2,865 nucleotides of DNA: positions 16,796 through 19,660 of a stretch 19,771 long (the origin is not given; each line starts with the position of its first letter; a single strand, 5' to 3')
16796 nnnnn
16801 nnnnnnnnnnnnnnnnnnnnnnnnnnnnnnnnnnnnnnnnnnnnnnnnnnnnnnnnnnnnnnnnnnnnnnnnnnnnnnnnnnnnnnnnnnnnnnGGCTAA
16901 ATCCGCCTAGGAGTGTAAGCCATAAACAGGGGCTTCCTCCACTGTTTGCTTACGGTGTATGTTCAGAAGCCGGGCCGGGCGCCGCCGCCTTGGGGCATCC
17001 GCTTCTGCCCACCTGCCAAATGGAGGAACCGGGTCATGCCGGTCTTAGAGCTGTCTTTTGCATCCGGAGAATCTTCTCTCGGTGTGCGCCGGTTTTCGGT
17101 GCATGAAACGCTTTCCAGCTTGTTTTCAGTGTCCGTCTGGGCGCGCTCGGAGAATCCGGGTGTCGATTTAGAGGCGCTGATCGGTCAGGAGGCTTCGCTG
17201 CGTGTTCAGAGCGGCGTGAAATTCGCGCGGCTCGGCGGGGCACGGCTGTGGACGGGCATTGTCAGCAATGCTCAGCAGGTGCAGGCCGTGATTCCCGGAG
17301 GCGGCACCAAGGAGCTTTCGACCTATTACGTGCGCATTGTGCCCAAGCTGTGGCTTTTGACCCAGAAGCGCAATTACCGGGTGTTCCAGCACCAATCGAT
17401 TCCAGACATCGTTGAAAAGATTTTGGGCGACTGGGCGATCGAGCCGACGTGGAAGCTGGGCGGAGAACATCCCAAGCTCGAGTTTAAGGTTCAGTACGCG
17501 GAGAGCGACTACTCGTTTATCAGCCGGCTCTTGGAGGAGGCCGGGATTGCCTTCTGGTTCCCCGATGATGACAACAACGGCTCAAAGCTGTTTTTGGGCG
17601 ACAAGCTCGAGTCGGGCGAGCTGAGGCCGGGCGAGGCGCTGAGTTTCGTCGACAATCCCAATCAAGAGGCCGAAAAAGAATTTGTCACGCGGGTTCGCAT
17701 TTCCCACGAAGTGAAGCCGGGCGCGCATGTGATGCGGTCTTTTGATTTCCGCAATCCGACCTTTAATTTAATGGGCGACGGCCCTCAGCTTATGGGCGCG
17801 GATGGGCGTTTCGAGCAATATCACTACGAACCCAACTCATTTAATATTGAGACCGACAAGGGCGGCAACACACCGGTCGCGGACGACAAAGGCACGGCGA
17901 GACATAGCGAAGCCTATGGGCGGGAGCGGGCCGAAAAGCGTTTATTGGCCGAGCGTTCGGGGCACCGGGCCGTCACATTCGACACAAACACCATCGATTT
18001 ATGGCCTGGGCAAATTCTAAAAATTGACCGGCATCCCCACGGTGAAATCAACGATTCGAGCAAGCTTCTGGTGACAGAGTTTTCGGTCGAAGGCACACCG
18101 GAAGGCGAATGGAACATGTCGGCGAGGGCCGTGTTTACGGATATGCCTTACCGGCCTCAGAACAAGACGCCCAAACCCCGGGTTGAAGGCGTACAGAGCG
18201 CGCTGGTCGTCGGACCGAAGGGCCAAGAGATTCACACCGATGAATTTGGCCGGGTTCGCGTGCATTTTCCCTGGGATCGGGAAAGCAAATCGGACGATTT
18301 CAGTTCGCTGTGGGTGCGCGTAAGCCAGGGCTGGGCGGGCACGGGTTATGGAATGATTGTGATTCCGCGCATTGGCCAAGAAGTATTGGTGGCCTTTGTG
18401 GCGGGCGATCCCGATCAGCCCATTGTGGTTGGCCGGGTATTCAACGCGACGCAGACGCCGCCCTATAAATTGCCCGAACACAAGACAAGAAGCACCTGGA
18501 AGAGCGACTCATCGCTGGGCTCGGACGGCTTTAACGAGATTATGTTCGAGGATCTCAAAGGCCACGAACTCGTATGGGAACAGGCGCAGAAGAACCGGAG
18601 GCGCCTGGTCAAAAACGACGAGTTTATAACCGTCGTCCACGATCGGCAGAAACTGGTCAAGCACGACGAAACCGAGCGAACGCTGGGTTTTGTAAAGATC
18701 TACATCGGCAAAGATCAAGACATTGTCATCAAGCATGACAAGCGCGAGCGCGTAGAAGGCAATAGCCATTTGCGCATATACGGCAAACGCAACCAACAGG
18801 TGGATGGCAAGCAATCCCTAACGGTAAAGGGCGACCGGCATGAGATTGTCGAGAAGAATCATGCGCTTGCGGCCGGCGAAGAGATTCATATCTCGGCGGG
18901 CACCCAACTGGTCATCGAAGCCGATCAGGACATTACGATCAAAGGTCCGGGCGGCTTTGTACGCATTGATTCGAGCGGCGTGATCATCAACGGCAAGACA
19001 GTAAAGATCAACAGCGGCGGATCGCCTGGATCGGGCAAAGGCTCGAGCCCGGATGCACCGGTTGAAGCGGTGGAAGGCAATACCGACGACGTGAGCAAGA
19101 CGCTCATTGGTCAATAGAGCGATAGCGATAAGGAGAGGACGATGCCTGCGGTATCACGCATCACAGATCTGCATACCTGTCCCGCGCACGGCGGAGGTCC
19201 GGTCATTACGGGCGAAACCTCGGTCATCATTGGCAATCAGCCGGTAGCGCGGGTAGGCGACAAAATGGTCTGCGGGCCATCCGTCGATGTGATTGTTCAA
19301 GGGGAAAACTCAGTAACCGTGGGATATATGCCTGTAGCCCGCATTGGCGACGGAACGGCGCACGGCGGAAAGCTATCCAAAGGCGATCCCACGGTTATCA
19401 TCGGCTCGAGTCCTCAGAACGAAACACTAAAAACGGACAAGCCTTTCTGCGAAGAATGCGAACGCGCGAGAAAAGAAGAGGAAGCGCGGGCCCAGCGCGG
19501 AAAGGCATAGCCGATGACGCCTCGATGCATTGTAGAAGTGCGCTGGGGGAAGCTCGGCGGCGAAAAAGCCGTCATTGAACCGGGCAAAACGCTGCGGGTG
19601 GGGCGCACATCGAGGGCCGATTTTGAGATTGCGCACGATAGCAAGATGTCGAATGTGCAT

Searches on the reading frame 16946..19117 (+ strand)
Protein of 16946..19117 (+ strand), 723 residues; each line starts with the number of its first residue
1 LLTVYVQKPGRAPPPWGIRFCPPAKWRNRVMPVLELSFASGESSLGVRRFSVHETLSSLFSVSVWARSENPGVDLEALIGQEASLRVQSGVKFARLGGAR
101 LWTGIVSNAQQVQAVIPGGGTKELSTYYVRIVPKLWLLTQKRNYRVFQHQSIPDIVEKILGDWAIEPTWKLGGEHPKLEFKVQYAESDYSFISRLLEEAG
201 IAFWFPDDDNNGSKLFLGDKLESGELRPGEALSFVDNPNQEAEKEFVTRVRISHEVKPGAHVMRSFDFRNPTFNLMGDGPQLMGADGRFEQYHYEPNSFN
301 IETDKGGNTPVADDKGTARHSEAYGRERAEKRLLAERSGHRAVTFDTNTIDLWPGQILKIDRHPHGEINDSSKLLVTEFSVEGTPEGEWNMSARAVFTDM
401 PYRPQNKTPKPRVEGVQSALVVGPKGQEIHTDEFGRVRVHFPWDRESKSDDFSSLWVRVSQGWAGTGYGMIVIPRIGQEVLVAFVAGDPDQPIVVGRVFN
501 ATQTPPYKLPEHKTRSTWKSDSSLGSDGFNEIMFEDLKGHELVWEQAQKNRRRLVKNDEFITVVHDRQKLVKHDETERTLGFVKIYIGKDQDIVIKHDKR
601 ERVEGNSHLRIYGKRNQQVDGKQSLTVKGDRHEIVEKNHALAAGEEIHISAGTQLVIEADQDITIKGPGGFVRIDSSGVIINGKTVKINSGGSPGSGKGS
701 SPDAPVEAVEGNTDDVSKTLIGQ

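Call 7: search_protein_families(library=pfam, proteins=[window:16946-19117:+], max_evalue=0.01)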
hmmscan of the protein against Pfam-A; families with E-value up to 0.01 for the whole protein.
window:16946-19117:+ (723 aa): 4 families
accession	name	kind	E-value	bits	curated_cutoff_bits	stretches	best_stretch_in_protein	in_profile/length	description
PF05954.17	Phage_GPD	-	6.4e-72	242.7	30.1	1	53-379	1-297/305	Phage tail baseplate hub (GPD)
PF22178.3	Gp5_trimer_C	-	2.2e-28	99.1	30.9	2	516-578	1-63/112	Bacteriophage T4 gp5 C-terminal trimerisation domain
PF04717.18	Phage_base_V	-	3.9e-16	59.6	23.8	1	431-499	11-75/75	Type VI secretion system/phage-baseplate injector OB domain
PF20093.5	DUF6484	-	2.2e-05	25.5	27.6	1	475-498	38-61/61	Domain of unknown function (DUF6484)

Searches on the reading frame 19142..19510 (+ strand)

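Call 7: search_protein_families(library=pfam, proteins=[window:19142-19510:+], max_evalue=0.01)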
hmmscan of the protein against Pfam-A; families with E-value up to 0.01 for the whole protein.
window:19142-19510:+ (122 aa): 1 family
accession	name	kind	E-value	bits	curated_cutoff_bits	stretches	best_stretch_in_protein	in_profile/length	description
PF05488.18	PAAR_motif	-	1.7e-22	79.8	27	2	15-78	5-68/70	PAAR motif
